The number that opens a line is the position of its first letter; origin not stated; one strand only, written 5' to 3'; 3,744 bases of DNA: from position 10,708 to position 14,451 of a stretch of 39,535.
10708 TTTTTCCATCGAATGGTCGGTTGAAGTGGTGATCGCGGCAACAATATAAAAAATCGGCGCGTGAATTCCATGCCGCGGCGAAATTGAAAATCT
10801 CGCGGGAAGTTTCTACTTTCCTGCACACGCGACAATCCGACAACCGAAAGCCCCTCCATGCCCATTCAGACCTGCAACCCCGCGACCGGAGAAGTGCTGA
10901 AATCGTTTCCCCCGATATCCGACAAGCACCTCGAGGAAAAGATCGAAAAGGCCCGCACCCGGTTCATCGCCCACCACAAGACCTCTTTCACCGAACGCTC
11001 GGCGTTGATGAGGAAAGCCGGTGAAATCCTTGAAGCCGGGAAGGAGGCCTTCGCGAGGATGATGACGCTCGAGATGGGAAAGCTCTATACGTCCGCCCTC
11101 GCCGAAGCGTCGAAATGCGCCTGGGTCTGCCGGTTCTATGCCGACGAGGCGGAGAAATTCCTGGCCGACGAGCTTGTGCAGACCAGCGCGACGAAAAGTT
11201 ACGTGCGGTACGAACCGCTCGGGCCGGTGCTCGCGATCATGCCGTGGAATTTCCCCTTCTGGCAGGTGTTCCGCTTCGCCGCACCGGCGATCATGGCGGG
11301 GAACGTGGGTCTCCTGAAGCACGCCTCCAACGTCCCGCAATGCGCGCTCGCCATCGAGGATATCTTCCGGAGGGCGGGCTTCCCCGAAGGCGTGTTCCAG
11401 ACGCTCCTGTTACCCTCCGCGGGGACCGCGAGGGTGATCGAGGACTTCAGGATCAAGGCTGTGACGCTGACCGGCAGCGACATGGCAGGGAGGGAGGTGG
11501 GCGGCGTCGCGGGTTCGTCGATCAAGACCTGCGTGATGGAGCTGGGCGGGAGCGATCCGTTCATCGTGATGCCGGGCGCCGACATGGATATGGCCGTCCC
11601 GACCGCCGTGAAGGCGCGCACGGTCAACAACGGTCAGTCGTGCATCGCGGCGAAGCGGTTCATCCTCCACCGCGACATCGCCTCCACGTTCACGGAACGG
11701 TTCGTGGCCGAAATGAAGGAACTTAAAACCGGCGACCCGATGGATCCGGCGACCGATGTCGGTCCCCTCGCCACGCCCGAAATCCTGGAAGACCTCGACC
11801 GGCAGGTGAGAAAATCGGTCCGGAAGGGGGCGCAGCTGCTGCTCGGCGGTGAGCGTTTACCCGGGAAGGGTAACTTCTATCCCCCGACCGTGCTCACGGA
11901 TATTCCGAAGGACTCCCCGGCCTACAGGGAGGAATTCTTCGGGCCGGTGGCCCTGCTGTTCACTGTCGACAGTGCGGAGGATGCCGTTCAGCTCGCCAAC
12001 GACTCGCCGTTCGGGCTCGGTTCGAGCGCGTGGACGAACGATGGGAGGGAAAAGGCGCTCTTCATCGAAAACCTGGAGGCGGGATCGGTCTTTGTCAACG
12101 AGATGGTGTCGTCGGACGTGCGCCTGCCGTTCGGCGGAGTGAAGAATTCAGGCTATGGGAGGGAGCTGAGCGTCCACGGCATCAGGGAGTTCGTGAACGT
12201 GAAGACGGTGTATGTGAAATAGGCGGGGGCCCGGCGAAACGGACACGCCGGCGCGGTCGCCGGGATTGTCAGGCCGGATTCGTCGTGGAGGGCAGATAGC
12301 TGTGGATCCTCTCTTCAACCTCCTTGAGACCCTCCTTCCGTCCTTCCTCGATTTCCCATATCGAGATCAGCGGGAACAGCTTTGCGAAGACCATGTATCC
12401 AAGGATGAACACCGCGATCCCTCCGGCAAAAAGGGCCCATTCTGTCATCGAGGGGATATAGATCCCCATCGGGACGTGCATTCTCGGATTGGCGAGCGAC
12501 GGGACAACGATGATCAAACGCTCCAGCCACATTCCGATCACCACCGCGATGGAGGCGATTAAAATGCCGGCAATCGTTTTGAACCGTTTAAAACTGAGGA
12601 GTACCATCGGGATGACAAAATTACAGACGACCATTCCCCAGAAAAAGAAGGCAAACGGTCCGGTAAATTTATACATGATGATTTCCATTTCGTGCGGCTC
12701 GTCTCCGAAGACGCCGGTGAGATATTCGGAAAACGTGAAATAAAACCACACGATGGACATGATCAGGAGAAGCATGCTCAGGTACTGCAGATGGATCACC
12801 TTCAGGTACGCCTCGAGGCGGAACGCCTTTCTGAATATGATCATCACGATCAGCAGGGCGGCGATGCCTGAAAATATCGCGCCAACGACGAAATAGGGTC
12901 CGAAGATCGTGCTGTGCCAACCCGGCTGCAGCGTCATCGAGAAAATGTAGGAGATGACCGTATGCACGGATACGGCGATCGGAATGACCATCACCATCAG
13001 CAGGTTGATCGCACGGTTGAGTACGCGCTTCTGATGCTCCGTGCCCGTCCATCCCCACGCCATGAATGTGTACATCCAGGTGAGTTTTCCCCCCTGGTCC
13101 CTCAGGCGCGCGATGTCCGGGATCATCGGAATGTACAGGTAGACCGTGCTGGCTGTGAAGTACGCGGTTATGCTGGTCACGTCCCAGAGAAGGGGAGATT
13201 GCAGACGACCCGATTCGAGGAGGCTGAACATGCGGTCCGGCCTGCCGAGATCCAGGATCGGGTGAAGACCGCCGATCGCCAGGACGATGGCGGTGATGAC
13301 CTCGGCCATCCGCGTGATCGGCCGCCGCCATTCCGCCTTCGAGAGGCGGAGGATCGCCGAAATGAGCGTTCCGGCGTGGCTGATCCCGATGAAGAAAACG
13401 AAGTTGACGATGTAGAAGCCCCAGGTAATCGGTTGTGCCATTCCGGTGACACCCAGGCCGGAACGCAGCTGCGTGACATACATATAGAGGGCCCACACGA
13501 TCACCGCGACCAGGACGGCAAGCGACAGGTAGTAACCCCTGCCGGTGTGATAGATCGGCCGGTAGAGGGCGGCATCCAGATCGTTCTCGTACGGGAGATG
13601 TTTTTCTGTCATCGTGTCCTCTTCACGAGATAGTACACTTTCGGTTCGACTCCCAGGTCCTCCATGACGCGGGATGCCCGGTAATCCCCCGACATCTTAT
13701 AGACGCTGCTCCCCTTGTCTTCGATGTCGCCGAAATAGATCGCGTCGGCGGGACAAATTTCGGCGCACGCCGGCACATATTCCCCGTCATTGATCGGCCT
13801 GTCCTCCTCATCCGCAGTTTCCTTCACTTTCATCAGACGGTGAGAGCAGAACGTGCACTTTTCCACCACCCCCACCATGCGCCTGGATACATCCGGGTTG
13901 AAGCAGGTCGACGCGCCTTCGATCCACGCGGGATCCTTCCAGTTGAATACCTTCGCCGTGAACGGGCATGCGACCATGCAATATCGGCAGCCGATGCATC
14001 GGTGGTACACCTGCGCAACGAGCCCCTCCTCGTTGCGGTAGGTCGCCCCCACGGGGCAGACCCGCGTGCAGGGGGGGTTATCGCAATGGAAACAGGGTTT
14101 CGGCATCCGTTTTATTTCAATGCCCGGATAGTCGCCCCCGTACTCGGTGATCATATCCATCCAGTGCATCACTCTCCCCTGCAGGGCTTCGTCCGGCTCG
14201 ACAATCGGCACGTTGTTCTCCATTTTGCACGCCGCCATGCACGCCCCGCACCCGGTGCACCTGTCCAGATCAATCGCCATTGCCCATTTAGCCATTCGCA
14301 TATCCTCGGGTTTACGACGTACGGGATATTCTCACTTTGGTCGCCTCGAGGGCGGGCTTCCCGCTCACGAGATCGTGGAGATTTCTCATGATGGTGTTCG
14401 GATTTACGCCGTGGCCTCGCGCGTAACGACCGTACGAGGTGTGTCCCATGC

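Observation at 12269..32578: About 20 kb co-directional supercluster of six quinone-linked membrane redox modules with 67 c-heme motifs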

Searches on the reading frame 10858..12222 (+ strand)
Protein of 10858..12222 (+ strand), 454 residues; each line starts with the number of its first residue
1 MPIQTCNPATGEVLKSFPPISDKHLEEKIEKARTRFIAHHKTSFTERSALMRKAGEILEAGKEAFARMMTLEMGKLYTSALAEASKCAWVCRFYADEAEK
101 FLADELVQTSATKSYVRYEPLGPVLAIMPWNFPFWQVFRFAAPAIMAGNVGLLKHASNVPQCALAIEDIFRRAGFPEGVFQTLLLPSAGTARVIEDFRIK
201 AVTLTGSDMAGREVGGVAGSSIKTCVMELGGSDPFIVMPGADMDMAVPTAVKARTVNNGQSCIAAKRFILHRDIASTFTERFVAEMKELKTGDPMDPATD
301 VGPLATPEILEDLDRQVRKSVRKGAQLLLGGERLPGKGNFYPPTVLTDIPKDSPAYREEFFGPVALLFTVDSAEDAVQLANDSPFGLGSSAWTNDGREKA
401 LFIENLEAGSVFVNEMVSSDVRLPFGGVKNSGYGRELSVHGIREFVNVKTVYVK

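Call 11: search_protein_families(library=pfam, proteins=[window:10858-12222:+], max_evalue=0.001)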
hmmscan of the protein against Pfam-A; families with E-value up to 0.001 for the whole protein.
window:10858-12222:+ (454 aa): 1 family
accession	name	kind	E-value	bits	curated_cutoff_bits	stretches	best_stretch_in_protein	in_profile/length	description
PF00171.27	Aldedh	-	2.4e-135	452.1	23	1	3-451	9-461/461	Aldehyde dehydrogenase family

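Call 38: find_encoding_contigs(protein=window:10858-12222:+, flank=10000, max_places=2)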
Protein window:10858-12222:+ (454 aa): 3 contigs read that carry it; 2 places shown.
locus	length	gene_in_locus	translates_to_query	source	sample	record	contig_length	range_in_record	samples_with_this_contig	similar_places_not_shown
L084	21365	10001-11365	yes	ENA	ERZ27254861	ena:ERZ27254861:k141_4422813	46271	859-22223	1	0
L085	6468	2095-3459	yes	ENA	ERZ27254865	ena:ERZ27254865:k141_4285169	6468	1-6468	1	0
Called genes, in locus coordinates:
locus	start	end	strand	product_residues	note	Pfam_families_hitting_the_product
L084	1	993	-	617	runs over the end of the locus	PF00639:Rotamase, PF13616:Rotamase_3, PF00639:Rotamase, PF13145:Rotamase_2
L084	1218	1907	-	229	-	-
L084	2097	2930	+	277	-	PF01040:UbiA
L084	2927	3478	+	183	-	PF02441:Flavoprotein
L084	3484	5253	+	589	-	PF20695:UbiD_N, PF01977:UbiD, PF20696:UbiD_C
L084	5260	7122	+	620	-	PF04055:Radical_SAM, PF19288:CofH_C, PF02621:VitK2_biosynth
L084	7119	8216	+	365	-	PF04055:Radical_SAM, PF19288:CofH_C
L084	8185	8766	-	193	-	PF09970:DUF2204 (weak), PF19502:DUF6036, PF08843:AbiEii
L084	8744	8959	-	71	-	-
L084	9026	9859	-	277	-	PF02621:VitK2_biosynth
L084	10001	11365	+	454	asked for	PF00171:Aldedh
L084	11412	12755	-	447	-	PF03916:NrfD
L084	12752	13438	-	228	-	PF00037:Fer4 (weak), PF12797:Fer4_2 (weak), PF12837:Fer4_6 (faint), PF12838:Fer4_7 (weak), PF13183:Fer4_8 (weak), PF13187:Fer4_9 (weak), PF13237:Fer4_10 (weak), PF13247:Fer4_11, +2 more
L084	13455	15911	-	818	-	PF04879:Molybdop_Fe4S4, PF00384:Molybdopterin, PF01568:Molydop_binding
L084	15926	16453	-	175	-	PF02085:Cytochrom_CIII (faint), PF14537:Cytochrom_c3_2 (faint), PF14522:Cytochrome_C7 (weak)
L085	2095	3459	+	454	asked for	PF00171:Aldedh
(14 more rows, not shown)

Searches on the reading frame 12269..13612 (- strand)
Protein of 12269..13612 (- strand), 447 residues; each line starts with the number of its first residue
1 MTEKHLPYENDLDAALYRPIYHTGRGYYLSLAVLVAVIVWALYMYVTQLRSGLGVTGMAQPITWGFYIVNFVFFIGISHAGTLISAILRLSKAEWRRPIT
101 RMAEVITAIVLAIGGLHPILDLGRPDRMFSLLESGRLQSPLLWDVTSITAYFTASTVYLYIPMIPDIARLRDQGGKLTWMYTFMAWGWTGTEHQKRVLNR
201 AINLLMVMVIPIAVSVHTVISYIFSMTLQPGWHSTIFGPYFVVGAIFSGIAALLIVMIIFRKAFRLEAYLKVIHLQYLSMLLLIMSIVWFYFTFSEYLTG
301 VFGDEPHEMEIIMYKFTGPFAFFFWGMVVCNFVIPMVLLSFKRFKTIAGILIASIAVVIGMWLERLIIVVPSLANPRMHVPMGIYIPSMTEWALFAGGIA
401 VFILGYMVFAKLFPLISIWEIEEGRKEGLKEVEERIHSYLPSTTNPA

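Call 7: search_protein_families(library=pfam, proteins=[window:12269-13612:-], max_evalue=0.01)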
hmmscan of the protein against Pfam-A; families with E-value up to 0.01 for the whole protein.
window:12269-13612:- (447 aa): 1 family
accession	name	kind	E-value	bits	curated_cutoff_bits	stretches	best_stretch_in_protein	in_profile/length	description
PF03916.19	NrfD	-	2.2e-35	123.2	25.8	1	55-373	2-309/313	Polysulphide reductase, NrfD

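Call 9: search_protein_families(library=ncbifam, proteins=[window:12269-13612:-], max_evalue=0.001)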
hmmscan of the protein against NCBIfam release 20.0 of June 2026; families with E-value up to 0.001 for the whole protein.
window:12269-13612:- (447 aa): 3 families
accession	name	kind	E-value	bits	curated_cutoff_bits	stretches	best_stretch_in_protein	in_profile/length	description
NF045798.1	DsrP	equivalog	4.2e-32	111.9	350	2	22-161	7-142/346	sulfate reduction electron transfer complex DsrMKJOP subunit DsrP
NF008133.1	PRK10881.1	equivalog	1.2e-09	38.1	450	1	30-416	15-374/377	Ni/Fe-hydrogenase cytochrome b subunit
NF041784.1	mnquin_red_QrcD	equivalog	1.2e-09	38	570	1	27-166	18-156/408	menaquinone reductase integral membrane subunit QrcD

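Call 77: search_solved_structures(query=window:12269-13612:-, max_evalue=0.01)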
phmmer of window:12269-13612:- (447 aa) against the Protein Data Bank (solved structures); distinct sequences matched with E-value up to 0.01: 7.
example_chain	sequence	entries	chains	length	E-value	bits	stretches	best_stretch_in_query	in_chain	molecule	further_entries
6f0k_C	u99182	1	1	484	1.1e-70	242.5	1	26-422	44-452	Polysulphide reductase NrfD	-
8k9e_C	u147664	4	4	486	9.3e-70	239.4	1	21-422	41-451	Polysulphide reductase NrfD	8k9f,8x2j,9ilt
6lod_C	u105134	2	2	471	3.3e-68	234.3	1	17-423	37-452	Polysulphide reductase NrfD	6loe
6btm_C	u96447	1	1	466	4.4e-67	230.6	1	25-423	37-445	Alternative Complex III subunit C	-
6btm_F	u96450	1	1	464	4.6e-09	39.3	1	217-404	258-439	Alternative Complex III subunit F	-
6f0k_F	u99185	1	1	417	7.2e-09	38.7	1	218-378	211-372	ActF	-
8k9e_F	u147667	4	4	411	6.2e-05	25.7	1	198-373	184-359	Quinol:cytochrome c oxidoreductase quinone-binding subunit 2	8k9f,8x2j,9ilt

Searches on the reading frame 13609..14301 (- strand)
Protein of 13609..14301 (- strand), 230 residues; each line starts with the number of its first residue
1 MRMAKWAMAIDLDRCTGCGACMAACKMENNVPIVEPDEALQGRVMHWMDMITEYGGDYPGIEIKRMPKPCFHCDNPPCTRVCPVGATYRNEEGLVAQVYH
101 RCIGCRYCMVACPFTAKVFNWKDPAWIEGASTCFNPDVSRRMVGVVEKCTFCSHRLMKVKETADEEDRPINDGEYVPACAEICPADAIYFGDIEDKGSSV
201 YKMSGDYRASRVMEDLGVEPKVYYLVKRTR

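Call 7: search_protein_families(library=pfam, proteins=[window:13609-14301:-], max_evalue=0.01)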
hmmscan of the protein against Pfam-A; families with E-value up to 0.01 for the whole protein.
window:13609-14301:- (230 aa): 14 families
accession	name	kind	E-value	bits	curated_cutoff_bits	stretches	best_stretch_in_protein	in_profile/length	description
PF12838.12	Fer4_7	-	3.2e-13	50.4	27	3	14-86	1-52/52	4Fe-4S dicluster domain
PF00037.32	Fer4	-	8.3e-13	48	21.1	2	9-25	2-18/24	4Fe-4S binding domain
PF13247.11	Fer4_11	-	4.2e-12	46.6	26.2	1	65-123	5-65/100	4Fe-4S dicluster domain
PF13237.11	Fer4_10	-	5.5e-12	45.9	25.5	2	63-113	2-53/53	4Fe-4S dicluster domain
PF13187.11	Fer4_9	-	1.6e-11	44.5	27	2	14-86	1-51/52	4Fe-4S dicluster domain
PF12797.12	Fer4_2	-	1.4e-09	37.7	24.5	2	6-26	1-21/22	4Fe-4S binding domain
PF25160.1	LdpA_Fe-S-bd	-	1.9e-09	37.6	27.6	1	73-115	5-41/49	LdpA Fe-S cluster-binding domain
PF12837.12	Fer4_6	-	3.8e-09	36.5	25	2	9-27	3-21/24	4Fe-4S binding domain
PF13183.11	Fer4_8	-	7.6e-09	36.4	27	1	12-85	2-67/68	4Fe-4S dicluster domain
PF12798.12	Fer4_3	-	3.4e-06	27.9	27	0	102-116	1-15/15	4Fe-4S binding domain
PF14697.11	Fer4_21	-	2.1e-05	25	35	1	10-27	3-53/59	4Fe-4S dicluster domain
PF13534.11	Fer4_17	-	0.00011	23.1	22.2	0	14-85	1-59/61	4Fe-4S dicluster domain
PF12800.12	Fer4_4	-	0.00012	22.6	24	1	13-27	2-16/17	4Fe-4S binding domain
PF13484.11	Fer4_16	-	0.00099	20.3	30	0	100-114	51-65/66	4Fe-4S double cluster binding domain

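Call 9: search_protein_families(library=ncbifam, proteins=[window:13609-14301:-], max_evalue=0.001)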
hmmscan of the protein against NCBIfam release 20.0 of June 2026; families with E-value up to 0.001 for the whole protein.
window:13609-14301:- (230 aa): 45 families (the best 25 are shown)
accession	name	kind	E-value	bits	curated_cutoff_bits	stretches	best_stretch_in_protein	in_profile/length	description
NF041782.1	mnquin_red_QrcC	equivalog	1.3e-82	277.1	400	1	6-228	1-228/239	menaquinone reductase iron-sulfur cluster-binding subunit QrcC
NF045797.1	DsrO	equivalog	1.7e-51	174.9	200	1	4-225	42-234/235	sulfate reduction electron transfer complex DsrMKJOP subunit DsrO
NF041715.1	arsenate_red_ArrB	equivalog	9.7e-38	130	450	2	5-124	2-111/233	arsenate respiratory reductase iron-sulfur subunit ArrB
NF011569.0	PRK14993.1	equivalog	2.6e-33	115.5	416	1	4-225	42-222/244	tetrathionate reductase subunit TtrB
TIGR03149.1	cyt_nit_nrfC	equivalog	1.4e-32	112.9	377.6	1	4-225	37-216/225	cytochrome c nitrite reductase Fe-S protein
NF038355.1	FDH3_beta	equivalog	1.2e-23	84.1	240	1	8-201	5-171/180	formate dehydrogenase FDH3 subunit beta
NF008134.0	PRK10882.1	equivalog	2.2e-23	82.8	263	1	7-195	40-210/329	hydrogenase 2 operon protein HybA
TIGR02951.1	DMSO_dmsB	equivalog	6.1e-22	78.4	214.1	1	9-122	5-117/161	DMSO/selenate family reductase complex B subunit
NF045715.1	sulf_resp_HmcB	equivalog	1.2e-19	70.5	420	1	10-195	41-200/307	sulfate respiration complex iron-sulfur protein HmcB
TIGR03478.1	DMSO_red_II_bet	subfamily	2.9e-19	69.1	480.7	1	54-225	115-253/321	DMSO reductase family type II enzyme, iron-sulfur subunit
NF042979.1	EthbenzDh_ebdB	equivalog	1.8e-16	60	740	1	55-123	138-207/354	ethylbenzene dehydrogenase subunit beta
TIGR01582.1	FDH-beta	equivalog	7.8e-14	51.4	334.7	1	5-118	21-142/283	formate dehydrogenase subunit beta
NF009408.0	PRK12769.1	equivalog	3.4e-13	48.6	1003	1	7-121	5-106/659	formate-dependent uric acid utilization protein AegA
NF007658.0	PRK10330.1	equivalog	4.3e-13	49.1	260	1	70-155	58-137/181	electron transport protein HydN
TIGR01660.1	narH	equivalog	1.4e-12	46.8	524.05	1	55-134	168-247/492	nitrate reductase subunit beta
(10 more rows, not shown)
